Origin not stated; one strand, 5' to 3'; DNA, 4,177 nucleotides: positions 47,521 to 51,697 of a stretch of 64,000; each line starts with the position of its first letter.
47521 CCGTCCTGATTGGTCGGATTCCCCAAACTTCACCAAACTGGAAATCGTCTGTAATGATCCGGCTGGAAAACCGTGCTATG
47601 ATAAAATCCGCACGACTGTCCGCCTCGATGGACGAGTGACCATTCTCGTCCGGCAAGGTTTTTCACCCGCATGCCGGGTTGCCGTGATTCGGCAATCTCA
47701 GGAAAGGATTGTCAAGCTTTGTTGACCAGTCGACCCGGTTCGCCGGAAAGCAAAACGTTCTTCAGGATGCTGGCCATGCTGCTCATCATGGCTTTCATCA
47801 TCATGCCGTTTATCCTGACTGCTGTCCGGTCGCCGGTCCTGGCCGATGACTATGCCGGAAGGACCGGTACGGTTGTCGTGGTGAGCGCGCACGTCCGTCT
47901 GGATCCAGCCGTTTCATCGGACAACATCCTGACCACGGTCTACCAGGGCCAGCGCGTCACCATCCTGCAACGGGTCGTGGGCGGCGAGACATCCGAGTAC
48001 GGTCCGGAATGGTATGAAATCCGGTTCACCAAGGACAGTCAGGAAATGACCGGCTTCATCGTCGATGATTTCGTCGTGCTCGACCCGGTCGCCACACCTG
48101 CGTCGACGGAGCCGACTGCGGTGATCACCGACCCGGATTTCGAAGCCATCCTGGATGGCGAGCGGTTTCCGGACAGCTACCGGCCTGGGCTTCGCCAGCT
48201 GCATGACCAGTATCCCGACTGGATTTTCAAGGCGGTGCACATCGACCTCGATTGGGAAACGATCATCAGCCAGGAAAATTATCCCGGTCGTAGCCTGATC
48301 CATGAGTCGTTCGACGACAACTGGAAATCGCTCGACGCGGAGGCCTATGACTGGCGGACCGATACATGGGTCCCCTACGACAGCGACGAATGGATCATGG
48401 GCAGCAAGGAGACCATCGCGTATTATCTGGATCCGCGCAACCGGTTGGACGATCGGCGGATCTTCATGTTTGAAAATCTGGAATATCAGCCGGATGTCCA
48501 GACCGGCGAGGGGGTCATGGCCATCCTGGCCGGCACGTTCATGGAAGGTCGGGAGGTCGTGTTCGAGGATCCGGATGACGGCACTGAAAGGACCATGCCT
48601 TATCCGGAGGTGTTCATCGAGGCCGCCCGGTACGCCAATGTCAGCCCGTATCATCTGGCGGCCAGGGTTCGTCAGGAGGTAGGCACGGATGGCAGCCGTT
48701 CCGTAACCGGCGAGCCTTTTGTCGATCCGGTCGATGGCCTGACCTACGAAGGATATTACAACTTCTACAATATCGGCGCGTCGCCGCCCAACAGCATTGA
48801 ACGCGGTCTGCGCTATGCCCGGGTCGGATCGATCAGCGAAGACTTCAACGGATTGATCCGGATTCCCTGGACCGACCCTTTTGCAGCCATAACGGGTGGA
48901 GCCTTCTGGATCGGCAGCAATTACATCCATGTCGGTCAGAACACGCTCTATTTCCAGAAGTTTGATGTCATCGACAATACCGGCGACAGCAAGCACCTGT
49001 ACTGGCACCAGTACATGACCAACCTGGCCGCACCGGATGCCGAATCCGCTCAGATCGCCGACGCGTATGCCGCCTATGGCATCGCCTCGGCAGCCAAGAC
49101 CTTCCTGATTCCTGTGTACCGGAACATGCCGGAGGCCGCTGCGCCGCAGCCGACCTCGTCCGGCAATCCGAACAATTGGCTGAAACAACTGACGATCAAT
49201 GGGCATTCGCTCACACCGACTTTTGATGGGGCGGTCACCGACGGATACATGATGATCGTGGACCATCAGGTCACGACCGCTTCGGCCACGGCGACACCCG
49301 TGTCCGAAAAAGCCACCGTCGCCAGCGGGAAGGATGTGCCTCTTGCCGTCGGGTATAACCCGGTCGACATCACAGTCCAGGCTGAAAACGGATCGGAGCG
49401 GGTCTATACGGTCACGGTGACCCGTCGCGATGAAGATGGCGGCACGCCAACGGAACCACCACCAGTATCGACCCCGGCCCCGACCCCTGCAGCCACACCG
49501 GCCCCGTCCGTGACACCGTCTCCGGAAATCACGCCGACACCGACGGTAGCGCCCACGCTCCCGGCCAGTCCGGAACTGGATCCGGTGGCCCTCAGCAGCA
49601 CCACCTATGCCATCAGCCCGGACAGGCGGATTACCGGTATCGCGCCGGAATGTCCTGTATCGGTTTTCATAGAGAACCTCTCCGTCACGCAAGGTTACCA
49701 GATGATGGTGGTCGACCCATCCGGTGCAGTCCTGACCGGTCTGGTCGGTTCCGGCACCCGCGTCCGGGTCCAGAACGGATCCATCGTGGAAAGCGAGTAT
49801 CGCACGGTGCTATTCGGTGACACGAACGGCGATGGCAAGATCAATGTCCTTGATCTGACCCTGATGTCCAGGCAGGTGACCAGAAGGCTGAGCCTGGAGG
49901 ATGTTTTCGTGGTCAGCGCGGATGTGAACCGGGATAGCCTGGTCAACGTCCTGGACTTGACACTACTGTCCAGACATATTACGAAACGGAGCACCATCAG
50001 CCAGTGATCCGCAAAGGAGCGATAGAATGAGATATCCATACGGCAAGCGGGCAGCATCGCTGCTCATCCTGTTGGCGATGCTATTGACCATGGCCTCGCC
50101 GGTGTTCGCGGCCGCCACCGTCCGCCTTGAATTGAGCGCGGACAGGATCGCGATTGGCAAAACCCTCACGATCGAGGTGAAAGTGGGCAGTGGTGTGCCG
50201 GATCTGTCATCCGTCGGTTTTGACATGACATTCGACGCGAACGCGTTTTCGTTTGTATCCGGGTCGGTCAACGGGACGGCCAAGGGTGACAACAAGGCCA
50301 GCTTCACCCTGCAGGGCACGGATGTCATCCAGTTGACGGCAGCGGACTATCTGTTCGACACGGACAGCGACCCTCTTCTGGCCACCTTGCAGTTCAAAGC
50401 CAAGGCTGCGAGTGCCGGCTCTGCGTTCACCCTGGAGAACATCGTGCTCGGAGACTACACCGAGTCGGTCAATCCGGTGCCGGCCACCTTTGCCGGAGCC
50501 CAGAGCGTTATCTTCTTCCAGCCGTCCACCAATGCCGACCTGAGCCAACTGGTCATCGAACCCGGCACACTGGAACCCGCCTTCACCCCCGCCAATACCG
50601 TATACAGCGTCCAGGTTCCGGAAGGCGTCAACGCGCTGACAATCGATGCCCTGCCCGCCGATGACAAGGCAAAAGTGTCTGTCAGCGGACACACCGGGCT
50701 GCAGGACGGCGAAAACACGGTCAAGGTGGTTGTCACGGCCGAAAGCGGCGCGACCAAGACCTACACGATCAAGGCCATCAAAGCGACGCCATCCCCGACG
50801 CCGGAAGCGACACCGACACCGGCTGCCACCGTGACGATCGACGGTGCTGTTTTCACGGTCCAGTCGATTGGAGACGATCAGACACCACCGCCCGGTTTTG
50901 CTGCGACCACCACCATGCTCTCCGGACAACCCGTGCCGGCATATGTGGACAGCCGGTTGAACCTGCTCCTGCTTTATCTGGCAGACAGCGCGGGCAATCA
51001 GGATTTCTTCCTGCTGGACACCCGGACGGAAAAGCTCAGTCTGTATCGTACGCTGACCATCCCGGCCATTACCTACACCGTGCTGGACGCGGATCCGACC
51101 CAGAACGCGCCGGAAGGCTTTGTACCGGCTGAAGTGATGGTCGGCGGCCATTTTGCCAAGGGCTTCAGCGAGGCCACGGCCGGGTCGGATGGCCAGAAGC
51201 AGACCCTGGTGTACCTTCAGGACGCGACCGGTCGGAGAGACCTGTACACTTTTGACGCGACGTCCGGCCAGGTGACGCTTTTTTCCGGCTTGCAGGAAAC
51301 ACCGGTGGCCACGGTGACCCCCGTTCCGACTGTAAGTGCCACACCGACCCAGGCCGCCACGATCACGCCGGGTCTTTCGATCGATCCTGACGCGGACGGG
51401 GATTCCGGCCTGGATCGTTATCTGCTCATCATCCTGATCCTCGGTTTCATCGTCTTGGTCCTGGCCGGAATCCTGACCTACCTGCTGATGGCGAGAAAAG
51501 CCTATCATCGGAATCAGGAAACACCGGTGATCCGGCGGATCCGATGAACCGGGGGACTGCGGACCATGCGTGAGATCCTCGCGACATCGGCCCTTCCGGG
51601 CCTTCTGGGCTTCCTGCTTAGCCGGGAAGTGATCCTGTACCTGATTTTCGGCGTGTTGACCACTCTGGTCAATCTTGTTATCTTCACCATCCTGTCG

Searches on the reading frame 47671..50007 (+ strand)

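Call 89: search_protein_families(library=pfam, proteins=[window:47671-50007:+], max_evalue=0.00001)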
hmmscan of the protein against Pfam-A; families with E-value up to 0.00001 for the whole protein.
window:47671-50007:+ (778 aa): 2 families
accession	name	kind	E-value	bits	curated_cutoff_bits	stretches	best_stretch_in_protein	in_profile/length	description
PF00404.24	Dockerin_1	-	1.1e-10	41.9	22.9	1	716-770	2-56/57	Dockerin type I domain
PF12733.13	Cadherin-like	-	1.1e-08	35.8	24.2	1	504-586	1-89/89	Cadherin-like beta sandwich domain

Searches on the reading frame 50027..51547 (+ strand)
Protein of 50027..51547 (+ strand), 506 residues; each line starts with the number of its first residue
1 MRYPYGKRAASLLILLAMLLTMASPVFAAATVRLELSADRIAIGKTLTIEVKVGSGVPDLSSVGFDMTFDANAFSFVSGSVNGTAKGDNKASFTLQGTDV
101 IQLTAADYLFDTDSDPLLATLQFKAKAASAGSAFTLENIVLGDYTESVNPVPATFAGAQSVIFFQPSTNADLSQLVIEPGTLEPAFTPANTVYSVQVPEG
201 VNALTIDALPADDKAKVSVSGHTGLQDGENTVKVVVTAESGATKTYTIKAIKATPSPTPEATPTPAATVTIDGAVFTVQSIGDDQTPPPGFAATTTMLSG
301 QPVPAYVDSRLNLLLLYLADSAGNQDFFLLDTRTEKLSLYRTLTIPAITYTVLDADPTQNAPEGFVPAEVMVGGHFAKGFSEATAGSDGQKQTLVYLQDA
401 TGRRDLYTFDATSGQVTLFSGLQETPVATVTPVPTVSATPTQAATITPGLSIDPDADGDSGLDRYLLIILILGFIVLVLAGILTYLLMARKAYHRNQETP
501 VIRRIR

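Call 89: search_protein_families(library=pfam, proteins=[window:50027-51547:+], max_evalue=0.00001)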
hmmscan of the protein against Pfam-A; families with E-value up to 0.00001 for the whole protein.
window:50027-51547:+ (506 aa): 1 family
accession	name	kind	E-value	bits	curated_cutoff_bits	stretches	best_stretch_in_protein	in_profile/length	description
PF12733.13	Cadherin-like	-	1e-11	45.5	24.2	1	172-250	1-86/89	Cadherin-like beta sandwich domain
